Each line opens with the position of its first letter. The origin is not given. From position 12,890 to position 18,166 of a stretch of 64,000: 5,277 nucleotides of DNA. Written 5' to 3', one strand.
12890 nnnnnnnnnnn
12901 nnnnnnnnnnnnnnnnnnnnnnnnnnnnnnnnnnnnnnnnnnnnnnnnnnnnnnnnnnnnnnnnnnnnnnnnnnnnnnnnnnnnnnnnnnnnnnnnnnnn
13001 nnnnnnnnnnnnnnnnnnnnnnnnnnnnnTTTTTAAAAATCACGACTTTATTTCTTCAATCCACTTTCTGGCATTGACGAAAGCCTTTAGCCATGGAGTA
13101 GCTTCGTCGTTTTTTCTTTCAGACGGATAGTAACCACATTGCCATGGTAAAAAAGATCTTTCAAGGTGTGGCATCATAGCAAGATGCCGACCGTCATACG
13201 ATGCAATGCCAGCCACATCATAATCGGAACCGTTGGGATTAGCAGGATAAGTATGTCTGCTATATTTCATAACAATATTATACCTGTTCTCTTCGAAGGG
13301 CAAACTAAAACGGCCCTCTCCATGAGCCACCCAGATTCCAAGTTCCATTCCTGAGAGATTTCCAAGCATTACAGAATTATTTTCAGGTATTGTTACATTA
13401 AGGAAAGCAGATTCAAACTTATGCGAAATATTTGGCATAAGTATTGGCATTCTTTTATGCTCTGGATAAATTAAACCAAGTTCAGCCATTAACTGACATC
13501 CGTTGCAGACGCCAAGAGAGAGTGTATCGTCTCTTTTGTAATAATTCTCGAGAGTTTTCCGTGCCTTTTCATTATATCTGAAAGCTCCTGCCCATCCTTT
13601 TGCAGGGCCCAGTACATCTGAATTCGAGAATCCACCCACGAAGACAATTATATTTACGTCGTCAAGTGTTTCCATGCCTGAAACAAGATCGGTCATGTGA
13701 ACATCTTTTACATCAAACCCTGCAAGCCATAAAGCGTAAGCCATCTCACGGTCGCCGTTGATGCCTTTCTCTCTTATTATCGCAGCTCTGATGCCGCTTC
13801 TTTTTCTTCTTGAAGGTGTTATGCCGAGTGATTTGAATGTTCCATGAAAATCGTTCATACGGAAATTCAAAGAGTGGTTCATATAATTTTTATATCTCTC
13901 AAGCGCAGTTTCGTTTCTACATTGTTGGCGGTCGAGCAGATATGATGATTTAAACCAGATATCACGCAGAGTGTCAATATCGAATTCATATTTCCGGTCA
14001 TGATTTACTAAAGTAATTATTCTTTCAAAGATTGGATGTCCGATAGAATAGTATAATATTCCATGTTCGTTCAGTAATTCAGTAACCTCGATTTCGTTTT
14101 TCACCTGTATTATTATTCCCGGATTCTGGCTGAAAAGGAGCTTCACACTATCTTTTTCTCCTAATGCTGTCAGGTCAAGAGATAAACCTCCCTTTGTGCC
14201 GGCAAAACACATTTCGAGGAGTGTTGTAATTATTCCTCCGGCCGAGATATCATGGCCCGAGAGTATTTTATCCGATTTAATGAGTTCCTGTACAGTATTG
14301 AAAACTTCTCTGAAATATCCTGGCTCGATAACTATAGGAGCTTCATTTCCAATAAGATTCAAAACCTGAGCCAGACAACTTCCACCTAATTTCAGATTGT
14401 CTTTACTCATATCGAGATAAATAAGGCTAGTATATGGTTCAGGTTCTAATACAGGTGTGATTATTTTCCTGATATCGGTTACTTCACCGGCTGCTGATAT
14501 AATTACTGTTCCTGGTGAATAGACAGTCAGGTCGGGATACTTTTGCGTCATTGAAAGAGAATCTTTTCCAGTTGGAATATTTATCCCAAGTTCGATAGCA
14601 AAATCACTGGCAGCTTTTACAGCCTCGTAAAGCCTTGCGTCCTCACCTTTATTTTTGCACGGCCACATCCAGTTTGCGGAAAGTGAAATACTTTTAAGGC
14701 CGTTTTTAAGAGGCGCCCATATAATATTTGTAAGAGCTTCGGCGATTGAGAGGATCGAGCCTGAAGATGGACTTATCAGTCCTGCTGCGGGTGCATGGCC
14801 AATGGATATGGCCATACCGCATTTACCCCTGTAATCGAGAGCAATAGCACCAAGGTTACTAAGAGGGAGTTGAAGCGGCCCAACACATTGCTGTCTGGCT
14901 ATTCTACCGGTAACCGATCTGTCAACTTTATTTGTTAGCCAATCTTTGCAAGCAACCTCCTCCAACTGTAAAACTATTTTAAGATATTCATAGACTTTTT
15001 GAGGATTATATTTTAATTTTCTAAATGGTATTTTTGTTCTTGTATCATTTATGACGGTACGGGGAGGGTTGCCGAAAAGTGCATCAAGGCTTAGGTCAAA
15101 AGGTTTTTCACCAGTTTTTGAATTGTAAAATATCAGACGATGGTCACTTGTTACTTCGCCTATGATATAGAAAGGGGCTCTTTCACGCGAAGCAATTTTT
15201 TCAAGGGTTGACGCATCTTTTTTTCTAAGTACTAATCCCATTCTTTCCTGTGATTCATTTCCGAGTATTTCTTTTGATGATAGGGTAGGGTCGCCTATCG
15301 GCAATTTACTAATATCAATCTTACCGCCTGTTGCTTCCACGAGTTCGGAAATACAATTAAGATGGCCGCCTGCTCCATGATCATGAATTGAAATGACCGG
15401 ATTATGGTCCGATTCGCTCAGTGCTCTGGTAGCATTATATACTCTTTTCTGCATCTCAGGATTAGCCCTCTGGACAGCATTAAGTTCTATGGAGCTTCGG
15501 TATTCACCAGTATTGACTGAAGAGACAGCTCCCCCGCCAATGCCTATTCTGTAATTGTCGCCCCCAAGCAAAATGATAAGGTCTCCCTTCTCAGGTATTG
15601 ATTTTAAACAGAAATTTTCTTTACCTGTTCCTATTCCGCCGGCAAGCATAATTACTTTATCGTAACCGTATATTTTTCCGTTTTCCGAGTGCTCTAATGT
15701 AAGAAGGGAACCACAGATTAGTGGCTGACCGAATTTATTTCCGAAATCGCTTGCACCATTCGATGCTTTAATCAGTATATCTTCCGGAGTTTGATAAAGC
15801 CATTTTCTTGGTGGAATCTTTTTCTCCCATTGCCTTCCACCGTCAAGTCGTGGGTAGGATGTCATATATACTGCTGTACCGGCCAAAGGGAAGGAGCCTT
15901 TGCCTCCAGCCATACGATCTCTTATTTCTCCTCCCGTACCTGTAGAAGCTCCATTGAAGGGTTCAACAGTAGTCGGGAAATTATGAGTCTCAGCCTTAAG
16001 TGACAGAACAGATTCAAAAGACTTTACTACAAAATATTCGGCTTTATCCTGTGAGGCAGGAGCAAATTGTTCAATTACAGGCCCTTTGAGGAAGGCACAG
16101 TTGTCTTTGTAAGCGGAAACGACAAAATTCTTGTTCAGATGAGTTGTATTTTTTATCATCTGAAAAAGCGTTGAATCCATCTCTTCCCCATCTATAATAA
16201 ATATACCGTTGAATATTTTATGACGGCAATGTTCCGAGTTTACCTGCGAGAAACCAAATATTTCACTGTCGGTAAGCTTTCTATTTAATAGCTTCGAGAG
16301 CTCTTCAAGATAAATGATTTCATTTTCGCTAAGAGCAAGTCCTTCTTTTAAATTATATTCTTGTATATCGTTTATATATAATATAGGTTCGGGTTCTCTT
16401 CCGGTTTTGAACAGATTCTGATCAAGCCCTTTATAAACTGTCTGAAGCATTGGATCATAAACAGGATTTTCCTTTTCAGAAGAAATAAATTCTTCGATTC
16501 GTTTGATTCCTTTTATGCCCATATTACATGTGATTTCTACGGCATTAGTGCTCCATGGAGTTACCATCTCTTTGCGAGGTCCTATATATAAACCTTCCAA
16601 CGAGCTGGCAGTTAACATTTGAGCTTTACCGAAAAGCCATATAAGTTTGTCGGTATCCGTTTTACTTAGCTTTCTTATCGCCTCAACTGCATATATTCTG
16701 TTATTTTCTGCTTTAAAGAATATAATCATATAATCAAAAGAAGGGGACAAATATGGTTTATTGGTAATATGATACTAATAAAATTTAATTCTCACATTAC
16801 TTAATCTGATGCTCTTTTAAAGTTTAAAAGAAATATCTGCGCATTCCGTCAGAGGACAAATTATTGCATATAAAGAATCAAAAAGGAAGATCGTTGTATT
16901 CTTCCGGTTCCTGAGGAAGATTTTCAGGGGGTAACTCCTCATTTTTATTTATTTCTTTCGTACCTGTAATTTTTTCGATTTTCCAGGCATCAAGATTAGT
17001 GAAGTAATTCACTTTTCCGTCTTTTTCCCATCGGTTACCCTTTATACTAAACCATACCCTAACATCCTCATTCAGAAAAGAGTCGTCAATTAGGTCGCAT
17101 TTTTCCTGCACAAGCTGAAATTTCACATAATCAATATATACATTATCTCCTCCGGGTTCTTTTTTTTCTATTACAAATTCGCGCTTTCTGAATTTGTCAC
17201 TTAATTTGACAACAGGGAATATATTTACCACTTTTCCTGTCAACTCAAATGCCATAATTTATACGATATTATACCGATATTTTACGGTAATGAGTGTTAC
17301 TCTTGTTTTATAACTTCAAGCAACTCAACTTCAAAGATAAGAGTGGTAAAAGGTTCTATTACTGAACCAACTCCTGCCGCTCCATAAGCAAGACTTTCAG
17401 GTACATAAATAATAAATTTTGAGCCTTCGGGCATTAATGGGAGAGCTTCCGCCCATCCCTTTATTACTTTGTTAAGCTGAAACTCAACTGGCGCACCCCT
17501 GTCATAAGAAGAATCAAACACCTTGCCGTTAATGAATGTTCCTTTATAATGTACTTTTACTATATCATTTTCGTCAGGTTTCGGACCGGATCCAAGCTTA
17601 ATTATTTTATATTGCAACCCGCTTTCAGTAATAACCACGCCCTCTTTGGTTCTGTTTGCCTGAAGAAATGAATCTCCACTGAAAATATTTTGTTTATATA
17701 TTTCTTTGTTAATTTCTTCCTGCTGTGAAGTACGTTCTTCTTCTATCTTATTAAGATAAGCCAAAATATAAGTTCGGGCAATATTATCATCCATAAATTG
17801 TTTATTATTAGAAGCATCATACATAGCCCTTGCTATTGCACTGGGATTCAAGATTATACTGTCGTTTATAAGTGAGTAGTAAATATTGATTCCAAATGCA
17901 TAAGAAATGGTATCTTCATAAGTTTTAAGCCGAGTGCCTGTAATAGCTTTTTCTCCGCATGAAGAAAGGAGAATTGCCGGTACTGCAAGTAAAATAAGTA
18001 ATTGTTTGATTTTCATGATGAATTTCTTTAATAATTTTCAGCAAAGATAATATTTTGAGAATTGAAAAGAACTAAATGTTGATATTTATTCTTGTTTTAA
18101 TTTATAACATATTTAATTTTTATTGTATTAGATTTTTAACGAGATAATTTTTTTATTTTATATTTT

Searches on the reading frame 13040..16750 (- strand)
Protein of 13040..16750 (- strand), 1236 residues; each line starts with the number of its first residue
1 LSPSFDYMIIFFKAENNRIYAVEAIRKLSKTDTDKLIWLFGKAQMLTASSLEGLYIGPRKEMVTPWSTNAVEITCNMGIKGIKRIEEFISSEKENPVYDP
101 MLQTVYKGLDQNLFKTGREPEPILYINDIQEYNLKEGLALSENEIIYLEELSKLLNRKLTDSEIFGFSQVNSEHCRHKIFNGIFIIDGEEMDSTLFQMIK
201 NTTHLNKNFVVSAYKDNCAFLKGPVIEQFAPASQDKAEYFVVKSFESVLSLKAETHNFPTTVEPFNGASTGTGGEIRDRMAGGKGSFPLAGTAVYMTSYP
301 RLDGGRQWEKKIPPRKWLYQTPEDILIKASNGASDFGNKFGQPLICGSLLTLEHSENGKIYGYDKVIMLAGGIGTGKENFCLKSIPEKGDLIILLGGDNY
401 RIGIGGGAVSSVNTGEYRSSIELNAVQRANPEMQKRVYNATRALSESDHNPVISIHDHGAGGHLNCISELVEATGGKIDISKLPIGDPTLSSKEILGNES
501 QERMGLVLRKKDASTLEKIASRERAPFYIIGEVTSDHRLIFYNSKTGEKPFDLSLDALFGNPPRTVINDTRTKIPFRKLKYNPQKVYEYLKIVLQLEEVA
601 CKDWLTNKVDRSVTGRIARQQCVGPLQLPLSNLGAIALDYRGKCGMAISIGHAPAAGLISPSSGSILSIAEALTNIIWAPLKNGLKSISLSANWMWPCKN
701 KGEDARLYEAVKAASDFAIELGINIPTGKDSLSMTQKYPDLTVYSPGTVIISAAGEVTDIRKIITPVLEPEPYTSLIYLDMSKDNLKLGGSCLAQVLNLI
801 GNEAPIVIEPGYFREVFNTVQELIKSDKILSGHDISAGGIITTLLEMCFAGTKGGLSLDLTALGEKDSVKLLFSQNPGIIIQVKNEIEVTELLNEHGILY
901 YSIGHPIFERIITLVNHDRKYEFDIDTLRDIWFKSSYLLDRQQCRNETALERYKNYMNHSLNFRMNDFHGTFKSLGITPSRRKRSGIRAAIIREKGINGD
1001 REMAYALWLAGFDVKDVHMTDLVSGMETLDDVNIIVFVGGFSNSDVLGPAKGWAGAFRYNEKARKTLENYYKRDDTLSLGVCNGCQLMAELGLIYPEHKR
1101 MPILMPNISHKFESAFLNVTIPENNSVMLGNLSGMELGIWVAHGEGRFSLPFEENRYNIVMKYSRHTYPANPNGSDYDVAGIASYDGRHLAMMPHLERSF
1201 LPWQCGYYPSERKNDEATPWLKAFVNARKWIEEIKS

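Call 51: search_protein_families(library=pfam, proteins=[window:13040-16750:-], max_evalue=0.00001)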
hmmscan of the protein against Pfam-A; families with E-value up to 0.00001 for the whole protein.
window:13040-16750:- (1236 aa): 5 families
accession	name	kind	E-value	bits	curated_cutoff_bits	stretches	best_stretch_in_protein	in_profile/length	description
PF13507.12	GATase_5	-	3.2e-81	272.7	27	1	988-1231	3-260/260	CobB/CobQ-like glutamine amidotransferase domain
PF22689.1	FGAR-AT_PurM_N-like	-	1.3e-44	152.2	27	1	602-754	2-158/160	FGAR-AT PurM_N-like domain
PF02769.27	AIRS_C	-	1.5e-39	136.1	23.1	2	388-539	2-151/156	AIR synthase related protein, C-terminal domain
PF18072.6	FGAR-AT_linker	-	1.1e-18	67.9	26.6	1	129-178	1-50/50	Formylglycinamide ribonucleotide amidotransferase linker domain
PF18076.6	FGAR-AT_N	-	3.4e-09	37.1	26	1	19-89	3-75/115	Formylglycinamide ribonucleotide amidotransferase N-terminal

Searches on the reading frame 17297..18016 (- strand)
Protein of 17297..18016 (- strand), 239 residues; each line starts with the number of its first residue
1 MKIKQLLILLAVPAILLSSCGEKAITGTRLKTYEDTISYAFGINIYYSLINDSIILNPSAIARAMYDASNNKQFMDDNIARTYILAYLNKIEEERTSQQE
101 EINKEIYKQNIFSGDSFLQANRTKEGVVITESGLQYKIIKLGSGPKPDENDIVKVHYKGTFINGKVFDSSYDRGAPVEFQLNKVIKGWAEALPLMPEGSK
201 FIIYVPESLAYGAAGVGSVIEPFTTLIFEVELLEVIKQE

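Call 51: search_protein_families(library=pfam, proteins=[window:17297-18016:-], max_evalue=0.00001)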
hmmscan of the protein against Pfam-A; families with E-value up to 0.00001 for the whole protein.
window:17297-18016:- (239 aa): 2 families
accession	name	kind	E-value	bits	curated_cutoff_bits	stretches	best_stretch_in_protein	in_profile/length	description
PF00254.34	FKBP_C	-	1.5e-28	99.4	21.1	1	146-233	3-94/94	FKBP-type peptidyl-prolyl cis-trans isomerase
PF01346.23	FKBP_N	-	4.2e-17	63.2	22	1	34-138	1-97/97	Domain amino terminal to FKBP-type peptidyl-prolyl isomerase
